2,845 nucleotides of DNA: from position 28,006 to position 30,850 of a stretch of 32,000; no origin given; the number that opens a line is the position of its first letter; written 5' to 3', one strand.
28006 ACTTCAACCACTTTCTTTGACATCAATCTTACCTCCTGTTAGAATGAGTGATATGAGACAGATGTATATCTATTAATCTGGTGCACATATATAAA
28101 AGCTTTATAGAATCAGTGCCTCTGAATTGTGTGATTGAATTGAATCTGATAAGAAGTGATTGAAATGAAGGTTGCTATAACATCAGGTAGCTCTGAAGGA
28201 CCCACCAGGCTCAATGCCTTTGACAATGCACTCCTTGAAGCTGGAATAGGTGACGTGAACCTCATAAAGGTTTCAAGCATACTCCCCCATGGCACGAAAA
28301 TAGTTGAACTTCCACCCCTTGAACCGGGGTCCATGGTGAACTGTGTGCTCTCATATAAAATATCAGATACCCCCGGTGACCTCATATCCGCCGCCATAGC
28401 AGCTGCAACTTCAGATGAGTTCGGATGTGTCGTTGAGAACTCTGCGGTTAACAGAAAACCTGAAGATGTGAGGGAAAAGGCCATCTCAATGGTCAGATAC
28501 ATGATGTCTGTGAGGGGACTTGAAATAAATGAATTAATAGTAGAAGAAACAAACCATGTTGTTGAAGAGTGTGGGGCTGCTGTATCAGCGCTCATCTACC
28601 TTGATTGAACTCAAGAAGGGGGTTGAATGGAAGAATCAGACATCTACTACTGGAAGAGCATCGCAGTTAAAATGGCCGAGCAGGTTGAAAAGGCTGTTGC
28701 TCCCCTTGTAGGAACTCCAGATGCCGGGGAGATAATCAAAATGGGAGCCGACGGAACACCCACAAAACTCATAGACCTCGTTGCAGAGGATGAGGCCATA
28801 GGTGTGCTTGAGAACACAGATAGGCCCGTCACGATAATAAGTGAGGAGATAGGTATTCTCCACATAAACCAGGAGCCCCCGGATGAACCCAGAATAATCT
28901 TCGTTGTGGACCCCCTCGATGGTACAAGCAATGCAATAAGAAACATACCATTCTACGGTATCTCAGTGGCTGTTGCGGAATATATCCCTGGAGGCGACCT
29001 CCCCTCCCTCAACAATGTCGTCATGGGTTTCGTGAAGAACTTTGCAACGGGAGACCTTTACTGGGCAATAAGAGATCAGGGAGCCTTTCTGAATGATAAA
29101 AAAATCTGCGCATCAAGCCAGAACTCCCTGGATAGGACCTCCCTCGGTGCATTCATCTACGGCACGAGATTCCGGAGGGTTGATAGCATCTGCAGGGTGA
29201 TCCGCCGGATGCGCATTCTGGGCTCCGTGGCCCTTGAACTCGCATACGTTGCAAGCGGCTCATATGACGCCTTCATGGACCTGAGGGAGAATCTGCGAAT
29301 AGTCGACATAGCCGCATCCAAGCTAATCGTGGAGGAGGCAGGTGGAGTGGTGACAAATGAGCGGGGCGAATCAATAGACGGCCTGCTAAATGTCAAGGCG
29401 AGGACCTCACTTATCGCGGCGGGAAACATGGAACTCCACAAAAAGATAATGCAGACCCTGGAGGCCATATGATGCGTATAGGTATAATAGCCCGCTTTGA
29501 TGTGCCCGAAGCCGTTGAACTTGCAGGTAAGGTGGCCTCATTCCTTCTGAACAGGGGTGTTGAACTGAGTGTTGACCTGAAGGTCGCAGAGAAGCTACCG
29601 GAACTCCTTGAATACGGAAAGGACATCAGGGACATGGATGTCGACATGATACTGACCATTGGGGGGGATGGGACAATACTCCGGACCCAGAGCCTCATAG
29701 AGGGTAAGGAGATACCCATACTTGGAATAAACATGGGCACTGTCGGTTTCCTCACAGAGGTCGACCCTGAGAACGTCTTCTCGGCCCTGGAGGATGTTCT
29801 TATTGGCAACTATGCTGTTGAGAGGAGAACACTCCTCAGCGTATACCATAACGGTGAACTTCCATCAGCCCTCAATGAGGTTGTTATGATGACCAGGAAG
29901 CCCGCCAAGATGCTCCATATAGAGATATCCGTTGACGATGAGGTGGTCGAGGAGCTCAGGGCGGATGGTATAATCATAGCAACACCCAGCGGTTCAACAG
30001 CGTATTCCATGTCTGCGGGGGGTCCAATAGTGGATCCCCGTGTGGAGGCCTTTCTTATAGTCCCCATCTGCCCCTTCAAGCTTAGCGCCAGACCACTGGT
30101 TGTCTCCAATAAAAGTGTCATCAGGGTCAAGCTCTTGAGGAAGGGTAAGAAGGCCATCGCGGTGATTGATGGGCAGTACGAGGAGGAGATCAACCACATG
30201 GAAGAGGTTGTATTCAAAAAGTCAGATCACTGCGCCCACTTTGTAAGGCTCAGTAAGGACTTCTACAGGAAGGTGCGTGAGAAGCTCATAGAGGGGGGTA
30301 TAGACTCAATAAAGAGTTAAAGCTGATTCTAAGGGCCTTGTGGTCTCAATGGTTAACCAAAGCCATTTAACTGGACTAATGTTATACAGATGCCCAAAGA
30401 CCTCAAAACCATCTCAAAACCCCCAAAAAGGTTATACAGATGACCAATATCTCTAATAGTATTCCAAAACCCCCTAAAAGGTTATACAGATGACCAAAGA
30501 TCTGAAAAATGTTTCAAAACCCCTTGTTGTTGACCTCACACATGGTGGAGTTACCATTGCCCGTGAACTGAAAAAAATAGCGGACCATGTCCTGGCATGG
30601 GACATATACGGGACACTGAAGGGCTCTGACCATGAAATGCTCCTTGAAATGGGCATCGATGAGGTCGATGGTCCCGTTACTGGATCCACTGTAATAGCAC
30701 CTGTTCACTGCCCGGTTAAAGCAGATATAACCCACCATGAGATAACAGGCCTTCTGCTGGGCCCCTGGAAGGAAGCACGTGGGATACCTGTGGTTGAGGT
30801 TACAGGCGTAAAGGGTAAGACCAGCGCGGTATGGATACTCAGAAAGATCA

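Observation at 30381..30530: Triplicated 50-bp translation-initiation module builds a chain of two 17-codon uORFs joined by ATGA overlaps to a CfbE-like Mur-ligase gene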

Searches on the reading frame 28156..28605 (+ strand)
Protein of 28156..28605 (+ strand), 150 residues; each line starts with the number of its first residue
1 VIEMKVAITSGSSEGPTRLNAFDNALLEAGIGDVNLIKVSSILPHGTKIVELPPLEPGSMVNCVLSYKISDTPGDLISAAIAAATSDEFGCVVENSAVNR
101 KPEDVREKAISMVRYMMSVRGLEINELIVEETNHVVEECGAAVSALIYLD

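Call 4: search_protein_families(library=ncbifam, proteins=[window:28156-28605:+])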
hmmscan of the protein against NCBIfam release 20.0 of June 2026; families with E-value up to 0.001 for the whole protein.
window:28156-28605:+ (150 aa): 2 families
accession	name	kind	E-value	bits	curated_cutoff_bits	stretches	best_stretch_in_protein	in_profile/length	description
TIGR00286.1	TIGR00286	equivalog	1.5e-60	203.3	106.95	1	2-149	2-151/152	pyruvoyl-dependent arginine decarboxylase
NF009064.0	PRK12398.1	equivalog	2.1e-18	66.8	207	1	2-123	6-134/165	pyruvoyl-dependent arginine decarboxylase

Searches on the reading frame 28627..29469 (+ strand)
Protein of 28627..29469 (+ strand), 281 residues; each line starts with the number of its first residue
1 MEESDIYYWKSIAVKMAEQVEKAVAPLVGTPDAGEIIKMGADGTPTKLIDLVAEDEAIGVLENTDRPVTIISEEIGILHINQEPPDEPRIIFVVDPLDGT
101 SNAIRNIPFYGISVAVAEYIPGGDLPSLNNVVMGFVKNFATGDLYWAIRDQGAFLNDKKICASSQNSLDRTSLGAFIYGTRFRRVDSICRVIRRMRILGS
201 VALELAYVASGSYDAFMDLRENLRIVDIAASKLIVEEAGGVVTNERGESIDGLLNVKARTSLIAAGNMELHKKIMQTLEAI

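Call 4: search_protein_families(library=ncbifam, proteins=[window:28627-29469:+])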
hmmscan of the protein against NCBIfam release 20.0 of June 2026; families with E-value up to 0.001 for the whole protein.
window:28627-29469:+ (281 aa): 8 families
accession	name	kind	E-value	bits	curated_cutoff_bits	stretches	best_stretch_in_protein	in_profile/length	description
NF009321.0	PRK12676.1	equivalog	1.3e-108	362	264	1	4-279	2-263/264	bifunctional fructose-bisphosphatase/inositol-phosphate phosphatase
NF010678.0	PRK14076.1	equivalog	2.1e-87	294.3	493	1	10-278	6-283/570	bifunctional NADP phosphatase/NAD kinase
NF008027.1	PRK10757.1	equivalog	1e-24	86.9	332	1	11-278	6-257/267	inositol-1-monophosphatase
TIGR02067.1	his_9_HisN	equivalog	4.4e-23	82.1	275.15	1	11-278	3-251/252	histidinol-phosphatase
TIGR01331.1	bisphos_cysQ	equivalog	3.1e-12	46.6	228.8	1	37-248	26-230/250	3'(2'),5'-bisphosphate nucleotidase CysQ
TIGR01330.1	bisphos_HAL2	equivalog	2.7e-07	29.7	267.05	1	206-278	273-350/359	3'(2'),5'-bisphosphate nucleotidase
NF006778.0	PRK09293.1-1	equivalog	9.1e-05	21.3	368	1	38-109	57-127/335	class 1 fructose-bisphosphatase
NF006780.0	PRK09293.1-4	equivalog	0.00035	19.7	358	0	30-109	48-123/343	class 1 fructose-bisphosphatase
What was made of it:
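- Checked: The ORF at 29469-30320 is NAD kinase (call 4).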

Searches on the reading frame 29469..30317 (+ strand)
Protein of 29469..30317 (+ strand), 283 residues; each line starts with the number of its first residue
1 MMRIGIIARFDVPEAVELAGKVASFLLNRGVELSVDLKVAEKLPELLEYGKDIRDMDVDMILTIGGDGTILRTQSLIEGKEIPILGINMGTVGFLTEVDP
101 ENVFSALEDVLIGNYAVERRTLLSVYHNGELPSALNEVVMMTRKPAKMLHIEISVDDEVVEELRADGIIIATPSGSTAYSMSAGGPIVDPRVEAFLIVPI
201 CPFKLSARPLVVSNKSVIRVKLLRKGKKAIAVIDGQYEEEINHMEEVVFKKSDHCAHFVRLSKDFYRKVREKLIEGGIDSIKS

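Call 4: search_protein_families(library=ncbifam, proteins=[window:29469-30317:+])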
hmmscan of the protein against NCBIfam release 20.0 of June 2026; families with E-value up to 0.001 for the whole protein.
window:29469-30317:+ (283 aa): 18 families
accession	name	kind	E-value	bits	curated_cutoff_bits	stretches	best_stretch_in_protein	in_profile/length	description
NF002984.0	PRK03708.1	equivalog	2.1e-134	447.2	326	1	2-276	1-276/277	NAD(+) kinase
NF010678.0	PRK14076.1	equivalog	5.6e-106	355.7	493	1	2-273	292-567/570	bifunctional NADP phosphatase/NAD kinase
NF002255.0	PRK01185.1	subfamily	1.4e-68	230.9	304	1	2-275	1-267/271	NAD(+) kinase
NF002306.0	PRK01231.1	equivalog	3.4e-66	223.4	316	1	3-273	10-289/299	NAD(+) kinase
NF002521.0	PRK01911.1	equivalog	1.1e-62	212.2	309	1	53-276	60-287/292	NAD kinase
NF002893.0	PRK03378.1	equivalog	5e-60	203.3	386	1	3-273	7-285/292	NAD(+) kinase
NF002892.0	PRK03372.1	equivalog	1.6e-56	191.9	299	1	6-264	10-282/312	NAD kinase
NF002561.0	PRK02155.1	equivalog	1.8e-55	188.3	371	1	3-273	8-285/297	NAD kinase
NF002731.0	PRK02645.1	equivalog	2.5e-49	168.3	312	1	5-273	7-290/305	NAD(+) kinase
NF002579.0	PRK02231.1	equivalog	3e-49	168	459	1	4-269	15-289/301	NAD(+) kinase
NF002732.0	PRK02649.1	equivalog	5.4e-49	167.3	348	1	55-274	66-290/305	NAD(+) kinase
NF003391.0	PRK04539.1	equivalog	1e-46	159.4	470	1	3-274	7-290/296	inorganic polyphosphate/ATP-NAD kinase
NF010679.0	PRK14077.1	equivalog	2e-46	158.6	343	1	3-274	12-284/287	NAD(+) kinase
NF010677.0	PRK14075.1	equivalog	6.2e-42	143.9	260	1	54-273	39-250/257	NAD(+) kinase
NF003406.0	PRK04761.1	equivalog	1.2e-32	113.1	211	1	46-256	25-235/257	NAD kinase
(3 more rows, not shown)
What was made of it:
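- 29469..30320 (+): ppnK (NAD kinase), the gene upstream of the array. In M. thermautotrophicus and M. wolfeii its stop lies only 11 or 19 nt from the cfbE start. NCBIfam NF002984, 447 bits (call 4).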

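Call 5: search_protein_families(library=pfam, proteins=[window:29469-30317:+])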
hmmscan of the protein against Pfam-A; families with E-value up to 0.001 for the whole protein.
window:29469-30317:+ (283 aa): 3 families
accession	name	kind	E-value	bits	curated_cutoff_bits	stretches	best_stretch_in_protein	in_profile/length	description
PF20143.4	NAD_kinase_C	-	1.3e-44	151.4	23.7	1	135-261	1-126/126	ATP-NAD kinase C-terminal domain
PF01513.26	NAD_kinase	-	6.9e-28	98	25.5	1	4-115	1-130/130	ATP-NAD kinase N-terminal domain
PF00781.29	DAGK_cat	-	0.0002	21.4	23.6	1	19-92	19-92/125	Diacylglycerol kinase catalytic domain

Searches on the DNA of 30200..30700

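Call 33: search_rna_families(source=window, start=30200, end=30700, threshold=evalue, max_evalue=1)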
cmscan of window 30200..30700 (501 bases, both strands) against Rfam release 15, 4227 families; matches with E-value up to 1: 0.
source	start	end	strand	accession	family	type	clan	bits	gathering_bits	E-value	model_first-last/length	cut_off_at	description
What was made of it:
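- Tried and rejected: No match at E <= 1 (call 33).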
